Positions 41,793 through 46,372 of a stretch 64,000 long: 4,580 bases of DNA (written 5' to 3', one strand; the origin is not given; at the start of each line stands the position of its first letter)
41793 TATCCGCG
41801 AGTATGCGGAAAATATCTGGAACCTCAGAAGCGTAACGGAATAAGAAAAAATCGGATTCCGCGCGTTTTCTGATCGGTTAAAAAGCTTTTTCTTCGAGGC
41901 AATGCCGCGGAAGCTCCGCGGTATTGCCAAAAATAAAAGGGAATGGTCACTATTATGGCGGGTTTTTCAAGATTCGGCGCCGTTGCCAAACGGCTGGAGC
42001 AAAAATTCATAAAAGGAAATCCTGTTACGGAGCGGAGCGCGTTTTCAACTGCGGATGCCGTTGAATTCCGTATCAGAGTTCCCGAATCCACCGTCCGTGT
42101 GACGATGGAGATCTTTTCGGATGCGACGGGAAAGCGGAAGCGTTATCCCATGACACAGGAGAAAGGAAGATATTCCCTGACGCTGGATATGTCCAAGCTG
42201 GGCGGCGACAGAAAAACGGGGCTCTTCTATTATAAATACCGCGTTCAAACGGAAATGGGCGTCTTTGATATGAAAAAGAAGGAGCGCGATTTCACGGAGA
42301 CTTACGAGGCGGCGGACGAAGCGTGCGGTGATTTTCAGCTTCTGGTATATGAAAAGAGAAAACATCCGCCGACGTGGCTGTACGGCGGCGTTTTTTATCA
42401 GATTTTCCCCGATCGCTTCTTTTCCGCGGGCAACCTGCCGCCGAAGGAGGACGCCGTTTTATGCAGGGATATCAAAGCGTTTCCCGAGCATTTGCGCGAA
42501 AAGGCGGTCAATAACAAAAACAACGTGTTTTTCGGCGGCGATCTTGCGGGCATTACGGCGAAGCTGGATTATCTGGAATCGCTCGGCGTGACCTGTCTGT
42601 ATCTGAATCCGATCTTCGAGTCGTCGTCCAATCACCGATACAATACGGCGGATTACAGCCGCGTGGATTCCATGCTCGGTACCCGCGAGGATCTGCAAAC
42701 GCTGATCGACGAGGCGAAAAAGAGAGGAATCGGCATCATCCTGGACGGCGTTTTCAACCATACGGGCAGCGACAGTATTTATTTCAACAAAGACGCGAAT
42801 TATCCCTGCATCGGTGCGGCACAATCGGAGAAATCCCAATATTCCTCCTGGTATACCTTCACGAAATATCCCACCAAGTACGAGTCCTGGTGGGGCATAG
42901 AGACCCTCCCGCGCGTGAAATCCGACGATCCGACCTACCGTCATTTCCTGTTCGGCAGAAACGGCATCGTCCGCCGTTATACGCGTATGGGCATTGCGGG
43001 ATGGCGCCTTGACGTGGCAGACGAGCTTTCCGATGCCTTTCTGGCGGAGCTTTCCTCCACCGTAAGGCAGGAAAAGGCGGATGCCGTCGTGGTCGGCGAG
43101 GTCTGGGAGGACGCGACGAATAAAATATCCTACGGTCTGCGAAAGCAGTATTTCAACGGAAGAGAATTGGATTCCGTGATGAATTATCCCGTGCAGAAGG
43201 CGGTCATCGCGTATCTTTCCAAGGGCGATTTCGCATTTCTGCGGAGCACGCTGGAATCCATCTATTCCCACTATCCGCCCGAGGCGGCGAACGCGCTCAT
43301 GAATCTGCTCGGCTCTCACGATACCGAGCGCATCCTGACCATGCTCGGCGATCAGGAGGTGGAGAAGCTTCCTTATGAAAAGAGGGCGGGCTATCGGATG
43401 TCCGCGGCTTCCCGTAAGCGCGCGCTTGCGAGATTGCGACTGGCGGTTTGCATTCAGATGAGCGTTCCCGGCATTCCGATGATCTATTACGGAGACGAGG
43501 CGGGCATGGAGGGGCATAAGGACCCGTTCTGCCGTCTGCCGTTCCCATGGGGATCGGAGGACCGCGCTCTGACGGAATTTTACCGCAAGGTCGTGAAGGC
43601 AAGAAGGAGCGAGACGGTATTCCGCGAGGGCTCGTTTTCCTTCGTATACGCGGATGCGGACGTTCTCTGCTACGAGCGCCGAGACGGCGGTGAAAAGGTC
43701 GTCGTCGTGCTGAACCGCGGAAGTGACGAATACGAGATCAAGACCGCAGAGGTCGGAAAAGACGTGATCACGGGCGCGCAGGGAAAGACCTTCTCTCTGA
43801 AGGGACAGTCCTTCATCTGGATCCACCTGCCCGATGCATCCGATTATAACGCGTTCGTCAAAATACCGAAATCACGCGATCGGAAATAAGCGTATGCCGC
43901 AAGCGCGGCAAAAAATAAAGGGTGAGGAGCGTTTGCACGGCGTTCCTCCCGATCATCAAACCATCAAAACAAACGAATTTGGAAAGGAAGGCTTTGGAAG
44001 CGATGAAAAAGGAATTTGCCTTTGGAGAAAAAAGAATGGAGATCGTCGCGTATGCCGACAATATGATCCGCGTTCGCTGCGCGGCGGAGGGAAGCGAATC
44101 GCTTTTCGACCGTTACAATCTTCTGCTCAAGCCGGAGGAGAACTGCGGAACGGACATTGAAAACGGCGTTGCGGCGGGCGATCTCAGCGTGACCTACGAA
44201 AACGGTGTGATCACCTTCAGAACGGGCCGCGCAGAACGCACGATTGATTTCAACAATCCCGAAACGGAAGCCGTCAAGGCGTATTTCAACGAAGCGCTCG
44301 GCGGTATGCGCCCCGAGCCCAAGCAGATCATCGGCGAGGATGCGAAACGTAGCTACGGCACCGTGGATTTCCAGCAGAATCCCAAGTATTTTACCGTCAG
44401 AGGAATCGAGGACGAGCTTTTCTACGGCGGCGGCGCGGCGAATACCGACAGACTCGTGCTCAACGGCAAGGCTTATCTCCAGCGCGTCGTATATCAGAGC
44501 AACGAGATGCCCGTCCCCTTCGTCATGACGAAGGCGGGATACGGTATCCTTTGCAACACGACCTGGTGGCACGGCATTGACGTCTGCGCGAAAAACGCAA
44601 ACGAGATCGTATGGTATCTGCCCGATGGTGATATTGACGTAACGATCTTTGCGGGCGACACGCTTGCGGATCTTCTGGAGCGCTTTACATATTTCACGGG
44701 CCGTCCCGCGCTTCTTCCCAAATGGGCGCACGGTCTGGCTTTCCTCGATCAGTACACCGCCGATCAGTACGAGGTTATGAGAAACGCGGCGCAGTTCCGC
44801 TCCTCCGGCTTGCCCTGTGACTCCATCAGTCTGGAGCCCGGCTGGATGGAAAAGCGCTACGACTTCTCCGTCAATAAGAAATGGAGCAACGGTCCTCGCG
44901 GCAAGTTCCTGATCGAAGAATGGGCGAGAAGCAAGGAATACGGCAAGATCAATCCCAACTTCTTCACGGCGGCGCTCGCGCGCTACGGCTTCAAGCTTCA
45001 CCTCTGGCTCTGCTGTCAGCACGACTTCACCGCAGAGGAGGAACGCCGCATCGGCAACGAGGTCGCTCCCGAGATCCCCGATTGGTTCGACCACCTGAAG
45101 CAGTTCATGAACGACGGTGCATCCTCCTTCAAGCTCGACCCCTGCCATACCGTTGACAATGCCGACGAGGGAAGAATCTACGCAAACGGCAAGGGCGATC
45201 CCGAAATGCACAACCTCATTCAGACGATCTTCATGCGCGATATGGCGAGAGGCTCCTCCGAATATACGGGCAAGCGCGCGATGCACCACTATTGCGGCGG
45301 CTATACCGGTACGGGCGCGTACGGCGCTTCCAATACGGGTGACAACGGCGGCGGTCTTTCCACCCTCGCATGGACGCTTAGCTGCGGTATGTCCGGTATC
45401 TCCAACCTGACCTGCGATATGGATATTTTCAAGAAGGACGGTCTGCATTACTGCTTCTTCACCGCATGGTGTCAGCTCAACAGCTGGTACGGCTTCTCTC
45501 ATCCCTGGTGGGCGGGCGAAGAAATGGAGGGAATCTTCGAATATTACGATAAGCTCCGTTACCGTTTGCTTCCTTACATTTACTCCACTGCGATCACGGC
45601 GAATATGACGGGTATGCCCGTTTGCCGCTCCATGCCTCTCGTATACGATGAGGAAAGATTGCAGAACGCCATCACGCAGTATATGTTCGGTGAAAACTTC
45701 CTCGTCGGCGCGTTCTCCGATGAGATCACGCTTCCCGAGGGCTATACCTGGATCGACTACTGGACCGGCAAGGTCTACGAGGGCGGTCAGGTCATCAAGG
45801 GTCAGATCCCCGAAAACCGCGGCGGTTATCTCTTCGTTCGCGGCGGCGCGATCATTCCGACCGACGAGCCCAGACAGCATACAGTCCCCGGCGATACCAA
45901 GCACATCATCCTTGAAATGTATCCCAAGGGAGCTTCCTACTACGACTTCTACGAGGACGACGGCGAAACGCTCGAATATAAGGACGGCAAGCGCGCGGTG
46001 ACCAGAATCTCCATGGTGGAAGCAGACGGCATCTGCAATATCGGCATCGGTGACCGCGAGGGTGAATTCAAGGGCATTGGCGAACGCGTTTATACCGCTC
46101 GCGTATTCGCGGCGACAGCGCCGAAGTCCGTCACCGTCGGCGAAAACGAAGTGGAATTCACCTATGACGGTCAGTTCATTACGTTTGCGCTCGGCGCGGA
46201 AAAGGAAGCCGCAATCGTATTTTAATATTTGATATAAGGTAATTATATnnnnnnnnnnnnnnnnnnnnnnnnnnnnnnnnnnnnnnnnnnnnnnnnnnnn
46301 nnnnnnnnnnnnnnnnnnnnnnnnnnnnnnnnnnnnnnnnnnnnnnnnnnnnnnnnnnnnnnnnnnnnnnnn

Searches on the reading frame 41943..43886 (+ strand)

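Call 62: search_protein_families(library=pfam, proteins=[window:41943-43886:+], max_evalue=0.00001)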
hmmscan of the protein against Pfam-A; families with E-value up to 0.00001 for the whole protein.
window:41943-43886:+ (648 aa): 2 families
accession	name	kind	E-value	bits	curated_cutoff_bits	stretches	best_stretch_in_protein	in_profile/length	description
PF00128.31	Alpha-amylase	-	2.8e-55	188.8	22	1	153-526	1-360/446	Alpha amylase, catalytic domain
PF16657.11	Malt_amylase_C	-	2.3e-07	31.2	27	1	563-630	1-69/75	Maltogenic Amylase, C-terminal domain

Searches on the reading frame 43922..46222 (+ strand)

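Call 62: search_protein_families(library=pfam, proteins=[window:43922-46222:+], max_evalue=0.00001)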
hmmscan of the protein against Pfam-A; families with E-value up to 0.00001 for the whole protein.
window:43922-46222:+ (767 aa): 4 families
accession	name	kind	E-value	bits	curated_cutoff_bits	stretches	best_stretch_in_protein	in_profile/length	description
PF01055.32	Glyco_hydro_31_2nd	-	1.2e-23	84.4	23.5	1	262-555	1-327/328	Glycosyl hydrolases family 31 TIM-barrel domain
PF21365.3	Glyco_hydro_31_3rd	-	2.9e-13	50.5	24.4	1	564-645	1-87/87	Glycosyl hydrolase family 31 C-terminal domain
PF17137.9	DUF5110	-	8.9e-13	48.5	27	1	662-728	2-68/71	Domain of unknown function (DUF5110)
PF13802.12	Gal_mutarotas_2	-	6.3e-06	27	27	0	39-220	2-184/184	Glycosyl hydrolase 31 N-terminal galactose mutarotase-like domain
